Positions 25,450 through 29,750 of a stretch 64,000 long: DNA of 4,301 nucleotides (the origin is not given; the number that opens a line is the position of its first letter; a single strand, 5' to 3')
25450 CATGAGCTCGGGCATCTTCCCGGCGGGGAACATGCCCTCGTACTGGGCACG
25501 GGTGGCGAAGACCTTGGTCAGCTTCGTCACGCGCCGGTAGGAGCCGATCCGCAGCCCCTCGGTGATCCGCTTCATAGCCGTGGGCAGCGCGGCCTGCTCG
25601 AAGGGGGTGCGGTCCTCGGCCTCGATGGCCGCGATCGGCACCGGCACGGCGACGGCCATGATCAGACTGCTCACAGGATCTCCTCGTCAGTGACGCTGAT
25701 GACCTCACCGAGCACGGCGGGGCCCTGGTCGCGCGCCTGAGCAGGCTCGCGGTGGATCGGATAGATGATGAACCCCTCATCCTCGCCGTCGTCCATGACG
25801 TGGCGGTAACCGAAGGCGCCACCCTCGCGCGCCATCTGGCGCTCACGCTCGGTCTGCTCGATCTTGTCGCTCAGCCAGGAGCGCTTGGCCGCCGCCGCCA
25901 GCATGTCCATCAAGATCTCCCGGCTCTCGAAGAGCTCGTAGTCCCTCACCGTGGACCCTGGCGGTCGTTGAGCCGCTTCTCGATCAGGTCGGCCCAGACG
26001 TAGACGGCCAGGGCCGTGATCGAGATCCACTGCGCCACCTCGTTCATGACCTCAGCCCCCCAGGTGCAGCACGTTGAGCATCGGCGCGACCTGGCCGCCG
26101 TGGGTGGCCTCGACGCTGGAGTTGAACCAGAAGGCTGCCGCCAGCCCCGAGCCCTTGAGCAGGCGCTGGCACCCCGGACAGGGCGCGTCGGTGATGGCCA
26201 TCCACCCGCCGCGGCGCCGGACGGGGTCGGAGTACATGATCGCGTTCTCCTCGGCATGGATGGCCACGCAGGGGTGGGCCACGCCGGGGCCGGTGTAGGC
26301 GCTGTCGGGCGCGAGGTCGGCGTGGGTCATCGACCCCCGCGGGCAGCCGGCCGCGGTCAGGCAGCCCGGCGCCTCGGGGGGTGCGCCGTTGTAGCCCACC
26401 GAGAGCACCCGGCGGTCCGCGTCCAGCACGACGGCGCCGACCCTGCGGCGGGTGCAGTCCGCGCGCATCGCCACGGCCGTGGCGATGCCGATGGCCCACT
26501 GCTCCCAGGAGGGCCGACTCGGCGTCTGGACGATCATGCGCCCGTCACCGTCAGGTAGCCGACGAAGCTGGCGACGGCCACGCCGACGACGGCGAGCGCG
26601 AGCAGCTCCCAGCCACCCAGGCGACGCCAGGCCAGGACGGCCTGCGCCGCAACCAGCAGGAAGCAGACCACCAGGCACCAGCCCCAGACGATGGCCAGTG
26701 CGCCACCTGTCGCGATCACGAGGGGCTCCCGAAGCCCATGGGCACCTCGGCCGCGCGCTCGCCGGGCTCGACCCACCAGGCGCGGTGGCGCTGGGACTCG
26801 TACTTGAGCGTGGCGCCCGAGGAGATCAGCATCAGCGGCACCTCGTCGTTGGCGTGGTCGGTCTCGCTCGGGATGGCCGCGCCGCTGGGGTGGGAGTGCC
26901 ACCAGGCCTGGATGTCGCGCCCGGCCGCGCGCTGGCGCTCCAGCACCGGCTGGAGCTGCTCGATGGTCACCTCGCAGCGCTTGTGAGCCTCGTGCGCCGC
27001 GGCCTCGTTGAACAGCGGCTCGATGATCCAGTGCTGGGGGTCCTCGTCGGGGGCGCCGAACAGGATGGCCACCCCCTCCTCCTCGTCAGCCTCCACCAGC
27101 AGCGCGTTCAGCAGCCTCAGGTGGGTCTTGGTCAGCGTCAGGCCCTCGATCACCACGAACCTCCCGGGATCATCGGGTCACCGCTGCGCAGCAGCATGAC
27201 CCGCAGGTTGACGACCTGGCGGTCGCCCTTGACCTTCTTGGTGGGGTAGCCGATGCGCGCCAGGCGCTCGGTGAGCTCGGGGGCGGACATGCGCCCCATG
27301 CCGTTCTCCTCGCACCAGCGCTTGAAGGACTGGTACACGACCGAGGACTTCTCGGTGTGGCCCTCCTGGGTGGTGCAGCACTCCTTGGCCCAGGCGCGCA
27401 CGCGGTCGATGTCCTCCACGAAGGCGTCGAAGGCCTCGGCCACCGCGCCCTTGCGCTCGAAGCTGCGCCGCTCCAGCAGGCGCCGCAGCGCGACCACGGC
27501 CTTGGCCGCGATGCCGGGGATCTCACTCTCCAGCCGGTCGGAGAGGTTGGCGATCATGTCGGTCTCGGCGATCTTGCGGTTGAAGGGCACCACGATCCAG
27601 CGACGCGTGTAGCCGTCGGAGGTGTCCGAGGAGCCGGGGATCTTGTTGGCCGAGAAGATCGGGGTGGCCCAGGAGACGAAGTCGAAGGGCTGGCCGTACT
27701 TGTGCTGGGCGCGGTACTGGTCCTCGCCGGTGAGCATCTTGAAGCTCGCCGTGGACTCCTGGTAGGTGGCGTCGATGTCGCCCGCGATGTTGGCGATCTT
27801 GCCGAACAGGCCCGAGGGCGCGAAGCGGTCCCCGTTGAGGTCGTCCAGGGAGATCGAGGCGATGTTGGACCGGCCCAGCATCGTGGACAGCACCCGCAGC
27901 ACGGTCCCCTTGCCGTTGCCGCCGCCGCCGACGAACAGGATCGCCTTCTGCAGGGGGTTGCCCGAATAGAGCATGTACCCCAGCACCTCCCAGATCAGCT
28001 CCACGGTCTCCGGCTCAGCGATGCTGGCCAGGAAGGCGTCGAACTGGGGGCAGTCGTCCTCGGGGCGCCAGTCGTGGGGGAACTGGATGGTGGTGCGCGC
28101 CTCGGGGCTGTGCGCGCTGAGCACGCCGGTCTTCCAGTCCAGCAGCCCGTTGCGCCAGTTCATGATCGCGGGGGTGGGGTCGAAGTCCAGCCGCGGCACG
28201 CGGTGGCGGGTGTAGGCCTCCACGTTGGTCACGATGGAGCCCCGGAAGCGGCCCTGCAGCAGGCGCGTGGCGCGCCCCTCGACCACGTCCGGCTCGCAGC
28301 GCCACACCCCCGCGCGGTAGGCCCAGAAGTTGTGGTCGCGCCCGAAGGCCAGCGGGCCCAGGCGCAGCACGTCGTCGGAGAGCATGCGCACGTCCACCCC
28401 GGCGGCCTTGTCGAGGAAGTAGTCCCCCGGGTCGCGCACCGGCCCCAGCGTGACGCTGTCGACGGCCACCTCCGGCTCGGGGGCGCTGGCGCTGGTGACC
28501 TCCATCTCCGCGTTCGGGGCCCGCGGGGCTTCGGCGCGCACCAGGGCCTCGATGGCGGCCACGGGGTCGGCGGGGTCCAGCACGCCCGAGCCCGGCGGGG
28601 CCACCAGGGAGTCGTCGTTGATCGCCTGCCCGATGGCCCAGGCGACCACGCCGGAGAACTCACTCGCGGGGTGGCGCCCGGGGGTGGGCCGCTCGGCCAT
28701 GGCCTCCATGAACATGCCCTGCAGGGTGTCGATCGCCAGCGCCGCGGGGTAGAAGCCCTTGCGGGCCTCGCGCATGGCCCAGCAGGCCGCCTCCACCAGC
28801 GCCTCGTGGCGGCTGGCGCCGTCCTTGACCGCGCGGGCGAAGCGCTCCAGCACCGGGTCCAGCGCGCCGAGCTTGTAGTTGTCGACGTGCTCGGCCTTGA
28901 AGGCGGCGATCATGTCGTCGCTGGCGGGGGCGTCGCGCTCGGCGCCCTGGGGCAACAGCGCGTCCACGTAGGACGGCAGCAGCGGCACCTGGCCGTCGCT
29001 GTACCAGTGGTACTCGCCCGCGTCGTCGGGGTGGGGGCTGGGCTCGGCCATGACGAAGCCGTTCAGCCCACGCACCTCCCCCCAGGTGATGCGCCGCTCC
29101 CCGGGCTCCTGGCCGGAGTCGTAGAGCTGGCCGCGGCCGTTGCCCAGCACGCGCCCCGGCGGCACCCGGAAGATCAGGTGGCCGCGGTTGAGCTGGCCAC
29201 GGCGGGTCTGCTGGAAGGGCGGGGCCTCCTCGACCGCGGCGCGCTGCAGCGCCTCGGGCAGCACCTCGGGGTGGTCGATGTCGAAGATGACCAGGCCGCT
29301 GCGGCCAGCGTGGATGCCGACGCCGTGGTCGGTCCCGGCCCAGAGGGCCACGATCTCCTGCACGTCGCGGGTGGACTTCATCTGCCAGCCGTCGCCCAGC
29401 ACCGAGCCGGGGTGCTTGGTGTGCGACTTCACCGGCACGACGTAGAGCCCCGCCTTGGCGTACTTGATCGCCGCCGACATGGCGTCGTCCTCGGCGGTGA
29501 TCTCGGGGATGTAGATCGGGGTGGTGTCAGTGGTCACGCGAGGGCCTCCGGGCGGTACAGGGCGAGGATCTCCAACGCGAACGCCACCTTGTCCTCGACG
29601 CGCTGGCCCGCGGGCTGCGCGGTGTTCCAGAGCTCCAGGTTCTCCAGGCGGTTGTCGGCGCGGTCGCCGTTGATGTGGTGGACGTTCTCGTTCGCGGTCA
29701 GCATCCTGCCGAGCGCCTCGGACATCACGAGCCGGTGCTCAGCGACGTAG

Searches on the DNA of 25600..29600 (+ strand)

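Call 5: search_dna_similar(query=window:25600-29600:+, collection=phages, mode=near, max_rows=25)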
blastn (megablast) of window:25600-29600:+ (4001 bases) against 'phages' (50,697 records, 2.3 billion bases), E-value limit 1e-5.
No match.

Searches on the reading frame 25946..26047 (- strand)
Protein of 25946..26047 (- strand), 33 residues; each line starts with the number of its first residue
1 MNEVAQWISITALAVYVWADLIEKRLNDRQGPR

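Call 3: search_protein_families(library=pfam, proteins=[window:25946-26047:-], max_evalue=0.01)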
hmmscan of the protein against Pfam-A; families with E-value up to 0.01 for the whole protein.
window:25946-26047:- (33 aa): 0 families

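Call 4: search_protein_families(library=phrogs, proteins=[window:25946-26047:-], max_evalue=0.01)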
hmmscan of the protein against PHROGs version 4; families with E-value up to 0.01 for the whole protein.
window:25946-26047:- (33 aa): 0 families
